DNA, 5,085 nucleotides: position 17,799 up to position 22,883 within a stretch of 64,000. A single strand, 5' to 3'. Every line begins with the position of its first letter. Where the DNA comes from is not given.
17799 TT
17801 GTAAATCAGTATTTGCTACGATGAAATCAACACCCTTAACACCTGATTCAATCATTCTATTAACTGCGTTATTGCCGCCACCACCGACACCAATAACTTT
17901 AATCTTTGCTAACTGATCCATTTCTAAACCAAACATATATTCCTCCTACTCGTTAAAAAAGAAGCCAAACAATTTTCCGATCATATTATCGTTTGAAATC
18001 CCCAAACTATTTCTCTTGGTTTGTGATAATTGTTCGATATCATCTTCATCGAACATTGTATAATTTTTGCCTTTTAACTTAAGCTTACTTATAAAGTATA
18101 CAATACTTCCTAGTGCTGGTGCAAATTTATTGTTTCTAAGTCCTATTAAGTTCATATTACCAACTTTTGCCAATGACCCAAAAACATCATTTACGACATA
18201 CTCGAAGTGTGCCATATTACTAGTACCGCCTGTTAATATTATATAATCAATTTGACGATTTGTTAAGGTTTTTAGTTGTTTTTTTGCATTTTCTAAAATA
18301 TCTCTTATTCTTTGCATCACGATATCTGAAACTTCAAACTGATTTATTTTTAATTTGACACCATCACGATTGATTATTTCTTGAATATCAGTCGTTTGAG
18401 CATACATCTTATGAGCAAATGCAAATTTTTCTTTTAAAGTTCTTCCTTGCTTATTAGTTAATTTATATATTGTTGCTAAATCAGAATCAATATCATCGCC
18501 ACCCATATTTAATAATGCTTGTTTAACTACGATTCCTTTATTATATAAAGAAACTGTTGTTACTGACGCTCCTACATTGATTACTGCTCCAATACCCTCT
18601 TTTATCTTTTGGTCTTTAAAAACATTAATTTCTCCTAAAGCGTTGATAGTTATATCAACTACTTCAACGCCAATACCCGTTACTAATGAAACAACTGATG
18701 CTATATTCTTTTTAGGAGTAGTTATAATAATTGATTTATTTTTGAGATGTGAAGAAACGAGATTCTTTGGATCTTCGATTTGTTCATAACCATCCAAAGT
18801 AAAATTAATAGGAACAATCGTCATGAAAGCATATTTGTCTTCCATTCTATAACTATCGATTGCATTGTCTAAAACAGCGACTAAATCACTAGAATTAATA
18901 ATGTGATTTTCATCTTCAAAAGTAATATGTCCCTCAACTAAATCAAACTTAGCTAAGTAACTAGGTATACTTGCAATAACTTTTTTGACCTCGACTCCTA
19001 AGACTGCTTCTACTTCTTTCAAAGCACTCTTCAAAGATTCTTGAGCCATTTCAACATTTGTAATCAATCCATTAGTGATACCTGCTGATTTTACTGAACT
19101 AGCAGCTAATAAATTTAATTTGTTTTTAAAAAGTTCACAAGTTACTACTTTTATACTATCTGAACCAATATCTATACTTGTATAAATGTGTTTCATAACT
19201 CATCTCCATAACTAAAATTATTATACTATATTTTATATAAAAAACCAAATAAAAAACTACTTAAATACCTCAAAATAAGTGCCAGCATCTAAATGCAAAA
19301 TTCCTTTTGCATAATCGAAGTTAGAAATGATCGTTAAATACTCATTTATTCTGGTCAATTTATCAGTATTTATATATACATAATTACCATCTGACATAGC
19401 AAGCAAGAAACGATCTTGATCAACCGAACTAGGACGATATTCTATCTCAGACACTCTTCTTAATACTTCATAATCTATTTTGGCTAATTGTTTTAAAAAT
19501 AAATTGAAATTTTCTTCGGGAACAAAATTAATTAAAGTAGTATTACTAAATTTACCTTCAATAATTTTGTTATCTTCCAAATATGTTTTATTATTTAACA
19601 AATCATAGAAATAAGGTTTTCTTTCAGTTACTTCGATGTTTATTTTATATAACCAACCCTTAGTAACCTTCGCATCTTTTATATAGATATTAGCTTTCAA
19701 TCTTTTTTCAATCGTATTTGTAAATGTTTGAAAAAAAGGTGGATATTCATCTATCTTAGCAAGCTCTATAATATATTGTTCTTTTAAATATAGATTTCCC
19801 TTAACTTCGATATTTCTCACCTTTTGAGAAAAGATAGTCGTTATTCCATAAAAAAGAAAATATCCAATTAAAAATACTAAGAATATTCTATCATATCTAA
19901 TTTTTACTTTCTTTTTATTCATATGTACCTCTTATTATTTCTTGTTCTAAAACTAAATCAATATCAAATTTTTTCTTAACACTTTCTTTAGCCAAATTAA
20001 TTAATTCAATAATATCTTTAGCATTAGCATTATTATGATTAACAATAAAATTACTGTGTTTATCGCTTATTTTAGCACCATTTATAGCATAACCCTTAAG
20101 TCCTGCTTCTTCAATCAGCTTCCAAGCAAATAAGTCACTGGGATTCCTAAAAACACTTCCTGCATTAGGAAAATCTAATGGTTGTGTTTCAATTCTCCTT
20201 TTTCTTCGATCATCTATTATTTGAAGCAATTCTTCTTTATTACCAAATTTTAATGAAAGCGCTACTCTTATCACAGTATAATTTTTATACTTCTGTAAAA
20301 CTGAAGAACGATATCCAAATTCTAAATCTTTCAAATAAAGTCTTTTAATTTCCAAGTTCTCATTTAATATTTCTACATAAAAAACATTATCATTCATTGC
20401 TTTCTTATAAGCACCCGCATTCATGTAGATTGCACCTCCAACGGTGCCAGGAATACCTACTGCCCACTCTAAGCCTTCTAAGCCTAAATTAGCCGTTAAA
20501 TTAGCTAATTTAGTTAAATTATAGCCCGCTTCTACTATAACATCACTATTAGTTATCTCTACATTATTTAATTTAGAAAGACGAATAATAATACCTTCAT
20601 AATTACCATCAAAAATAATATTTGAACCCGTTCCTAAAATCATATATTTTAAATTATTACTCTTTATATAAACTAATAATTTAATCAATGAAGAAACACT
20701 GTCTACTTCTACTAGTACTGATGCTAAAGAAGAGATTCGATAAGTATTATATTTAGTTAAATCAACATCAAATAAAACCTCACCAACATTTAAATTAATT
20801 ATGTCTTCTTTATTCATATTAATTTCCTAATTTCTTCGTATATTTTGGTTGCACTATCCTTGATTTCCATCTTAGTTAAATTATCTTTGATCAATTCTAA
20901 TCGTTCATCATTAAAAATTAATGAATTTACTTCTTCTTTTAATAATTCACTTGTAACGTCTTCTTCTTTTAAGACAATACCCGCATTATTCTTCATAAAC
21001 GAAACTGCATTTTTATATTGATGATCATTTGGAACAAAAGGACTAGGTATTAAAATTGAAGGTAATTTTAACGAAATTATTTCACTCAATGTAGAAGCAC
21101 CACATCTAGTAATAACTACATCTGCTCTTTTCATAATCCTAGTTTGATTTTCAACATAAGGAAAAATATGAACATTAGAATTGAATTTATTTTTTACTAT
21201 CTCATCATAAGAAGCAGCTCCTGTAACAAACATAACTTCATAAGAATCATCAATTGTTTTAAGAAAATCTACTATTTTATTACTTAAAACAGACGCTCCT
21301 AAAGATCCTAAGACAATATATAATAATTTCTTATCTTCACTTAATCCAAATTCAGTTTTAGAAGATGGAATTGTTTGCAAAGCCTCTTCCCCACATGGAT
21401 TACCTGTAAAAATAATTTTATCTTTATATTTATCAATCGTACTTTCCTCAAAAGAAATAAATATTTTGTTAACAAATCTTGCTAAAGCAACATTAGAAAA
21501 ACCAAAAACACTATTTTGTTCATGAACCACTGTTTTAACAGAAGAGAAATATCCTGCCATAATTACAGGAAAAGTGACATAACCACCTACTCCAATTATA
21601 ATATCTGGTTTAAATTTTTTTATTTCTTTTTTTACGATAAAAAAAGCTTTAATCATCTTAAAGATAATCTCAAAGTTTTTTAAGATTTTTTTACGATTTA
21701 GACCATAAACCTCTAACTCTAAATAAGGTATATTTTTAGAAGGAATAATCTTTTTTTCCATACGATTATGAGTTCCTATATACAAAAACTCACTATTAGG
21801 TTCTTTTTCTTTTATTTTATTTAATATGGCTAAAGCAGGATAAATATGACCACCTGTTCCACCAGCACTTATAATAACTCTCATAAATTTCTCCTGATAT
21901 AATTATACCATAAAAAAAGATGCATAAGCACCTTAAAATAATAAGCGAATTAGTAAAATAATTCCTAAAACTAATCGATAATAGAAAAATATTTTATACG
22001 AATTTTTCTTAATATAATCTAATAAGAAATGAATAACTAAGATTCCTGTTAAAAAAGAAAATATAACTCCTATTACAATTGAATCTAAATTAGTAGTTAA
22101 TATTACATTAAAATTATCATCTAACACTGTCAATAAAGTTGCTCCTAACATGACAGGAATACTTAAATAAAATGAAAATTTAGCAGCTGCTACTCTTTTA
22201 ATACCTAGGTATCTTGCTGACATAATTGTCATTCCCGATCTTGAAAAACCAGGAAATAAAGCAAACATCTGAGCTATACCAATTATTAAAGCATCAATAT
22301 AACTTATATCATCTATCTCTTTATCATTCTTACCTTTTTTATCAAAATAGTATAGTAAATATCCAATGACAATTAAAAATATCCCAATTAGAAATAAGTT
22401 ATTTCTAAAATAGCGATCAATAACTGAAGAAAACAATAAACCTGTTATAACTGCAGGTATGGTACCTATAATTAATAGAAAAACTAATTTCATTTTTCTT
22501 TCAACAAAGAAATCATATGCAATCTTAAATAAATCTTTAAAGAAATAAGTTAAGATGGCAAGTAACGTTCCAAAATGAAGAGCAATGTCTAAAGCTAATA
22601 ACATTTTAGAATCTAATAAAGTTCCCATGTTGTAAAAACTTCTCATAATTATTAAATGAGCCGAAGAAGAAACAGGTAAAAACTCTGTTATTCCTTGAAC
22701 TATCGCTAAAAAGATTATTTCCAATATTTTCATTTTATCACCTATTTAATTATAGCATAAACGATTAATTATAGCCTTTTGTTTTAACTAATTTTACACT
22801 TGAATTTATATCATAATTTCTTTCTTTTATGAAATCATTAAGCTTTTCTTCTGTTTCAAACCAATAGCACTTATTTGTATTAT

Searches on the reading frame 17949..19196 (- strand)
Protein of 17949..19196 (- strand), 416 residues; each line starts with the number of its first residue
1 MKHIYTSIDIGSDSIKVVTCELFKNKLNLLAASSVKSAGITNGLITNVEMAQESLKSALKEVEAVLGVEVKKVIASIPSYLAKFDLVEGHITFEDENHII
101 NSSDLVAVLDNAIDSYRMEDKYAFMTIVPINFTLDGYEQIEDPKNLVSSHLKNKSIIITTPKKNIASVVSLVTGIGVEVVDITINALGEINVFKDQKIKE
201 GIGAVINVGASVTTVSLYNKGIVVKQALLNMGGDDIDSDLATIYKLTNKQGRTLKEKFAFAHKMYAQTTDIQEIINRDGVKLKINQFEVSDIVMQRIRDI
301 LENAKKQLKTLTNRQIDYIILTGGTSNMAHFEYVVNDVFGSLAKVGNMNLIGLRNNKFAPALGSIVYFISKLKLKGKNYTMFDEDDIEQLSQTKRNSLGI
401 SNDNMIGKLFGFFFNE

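Call 28: search_protein_families(library=pfam, max_evalue=0.00001, proteins=[window:17949-19196:-])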
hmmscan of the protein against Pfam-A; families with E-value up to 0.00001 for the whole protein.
window:17949-19196:- (416 aa): 3 families
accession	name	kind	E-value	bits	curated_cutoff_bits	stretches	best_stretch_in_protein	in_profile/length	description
PF14450.12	FtsA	-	3.9e-15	56.8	31.8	1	204-363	1-127/127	Cell division protein FtsA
PF11104.14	PilM_2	-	6.5e-10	38.9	27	0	154-260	127-239/340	Type IV pilus assembly protein PilM;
PF02491.25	SHS2_FTSA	-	5.6e-08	33.5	25.4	1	87-159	9-79/79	SHS2 domain inserted in FTSA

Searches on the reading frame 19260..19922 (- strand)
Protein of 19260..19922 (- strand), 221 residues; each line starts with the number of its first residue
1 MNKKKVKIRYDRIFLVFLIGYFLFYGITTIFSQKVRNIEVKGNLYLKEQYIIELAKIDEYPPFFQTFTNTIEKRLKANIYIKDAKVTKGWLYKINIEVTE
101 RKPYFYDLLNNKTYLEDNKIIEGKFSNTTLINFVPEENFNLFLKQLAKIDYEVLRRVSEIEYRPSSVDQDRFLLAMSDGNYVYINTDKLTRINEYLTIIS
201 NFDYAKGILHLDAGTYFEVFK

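Call 29: search_protein_families(library=pfam, max_evalue=0.0001, proteins=[window:19260-19922:-])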
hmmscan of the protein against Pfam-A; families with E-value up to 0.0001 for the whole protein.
window:19260-19922:- (221 aa): 1 family
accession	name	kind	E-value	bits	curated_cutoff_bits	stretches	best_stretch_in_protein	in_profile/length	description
PF08478.15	POTRA_1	-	3.7e-15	56.4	23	1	34-101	2-69/69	POTRA domain, FtsQ-type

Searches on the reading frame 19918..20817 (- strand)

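Call 29: search_protein_families(library=pfam, max_evalue=0.0001, proteins=[window:19918-20817:-])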
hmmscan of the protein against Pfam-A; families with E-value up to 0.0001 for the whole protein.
window:19918-20817:- (300 aa): 2 families
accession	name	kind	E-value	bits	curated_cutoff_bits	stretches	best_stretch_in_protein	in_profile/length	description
PF02873.21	MurB_C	-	5.2e-33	113.6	27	1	200-295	5-99/99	UDP-N-acetylenolpyruvoylglucosamine reductase, C-terminal domain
PF01565.28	FAD_binding_4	-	3.7e-22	79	26.4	1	33-159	2-137/139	FAD binding domain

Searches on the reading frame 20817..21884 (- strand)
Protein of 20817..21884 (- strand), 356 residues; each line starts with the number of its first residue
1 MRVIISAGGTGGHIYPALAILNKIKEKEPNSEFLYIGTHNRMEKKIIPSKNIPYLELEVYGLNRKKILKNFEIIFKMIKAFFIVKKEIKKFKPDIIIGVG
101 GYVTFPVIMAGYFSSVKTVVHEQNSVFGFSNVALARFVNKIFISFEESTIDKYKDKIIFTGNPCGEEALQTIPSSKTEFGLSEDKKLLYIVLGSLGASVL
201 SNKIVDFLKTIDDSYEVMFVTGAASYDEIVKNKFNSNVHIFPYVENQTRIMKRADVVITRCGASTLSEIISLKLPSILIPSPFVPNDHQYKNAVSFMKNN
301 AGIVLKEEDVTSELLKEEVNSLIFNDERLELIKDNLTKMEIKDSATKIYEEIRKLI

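Call 29: search_protein_families(library=pfam, max_evalue=0.0001, proteins=[window:20817-21884:-])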
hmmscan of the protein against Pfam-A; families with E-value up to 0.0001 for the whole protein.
window:20817-21884:- (356 aa): 3 families
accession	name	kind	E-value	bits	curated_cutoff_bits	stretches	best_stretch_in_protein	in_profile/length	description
PF03033.26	Glyco_transf_28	-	2.5e-35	122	26.2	1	3-143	1-139/139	Glycosyltransferase family 28 N-terminal domain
PF04101.22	Glyco_tran_28_C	-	1.4e-31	110.2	22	1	188-345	2-163/166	Glycosyltransferase family 28 C-terminal domain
PF02684.21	LpxB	-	8.6e-07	28.6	22.6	1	4-278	2-285/374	Lipid-A-disaccharide synthetase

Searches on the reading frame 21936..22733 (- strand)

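Call 29: search_protein_families(library=pfam, max_evalue=0.0001, proteins=[window:21936-22733:-])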
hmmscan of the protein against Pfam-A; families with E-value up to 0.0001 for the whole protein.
window:21936-22733:- (266 aa): 1 family
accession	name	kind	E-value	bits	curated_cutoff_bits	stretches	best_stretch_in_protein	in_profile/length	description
PF02673.24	BacA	-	2e-79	267.4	33.4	1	7-259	2-257/257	Bacitracin resistance protein BacA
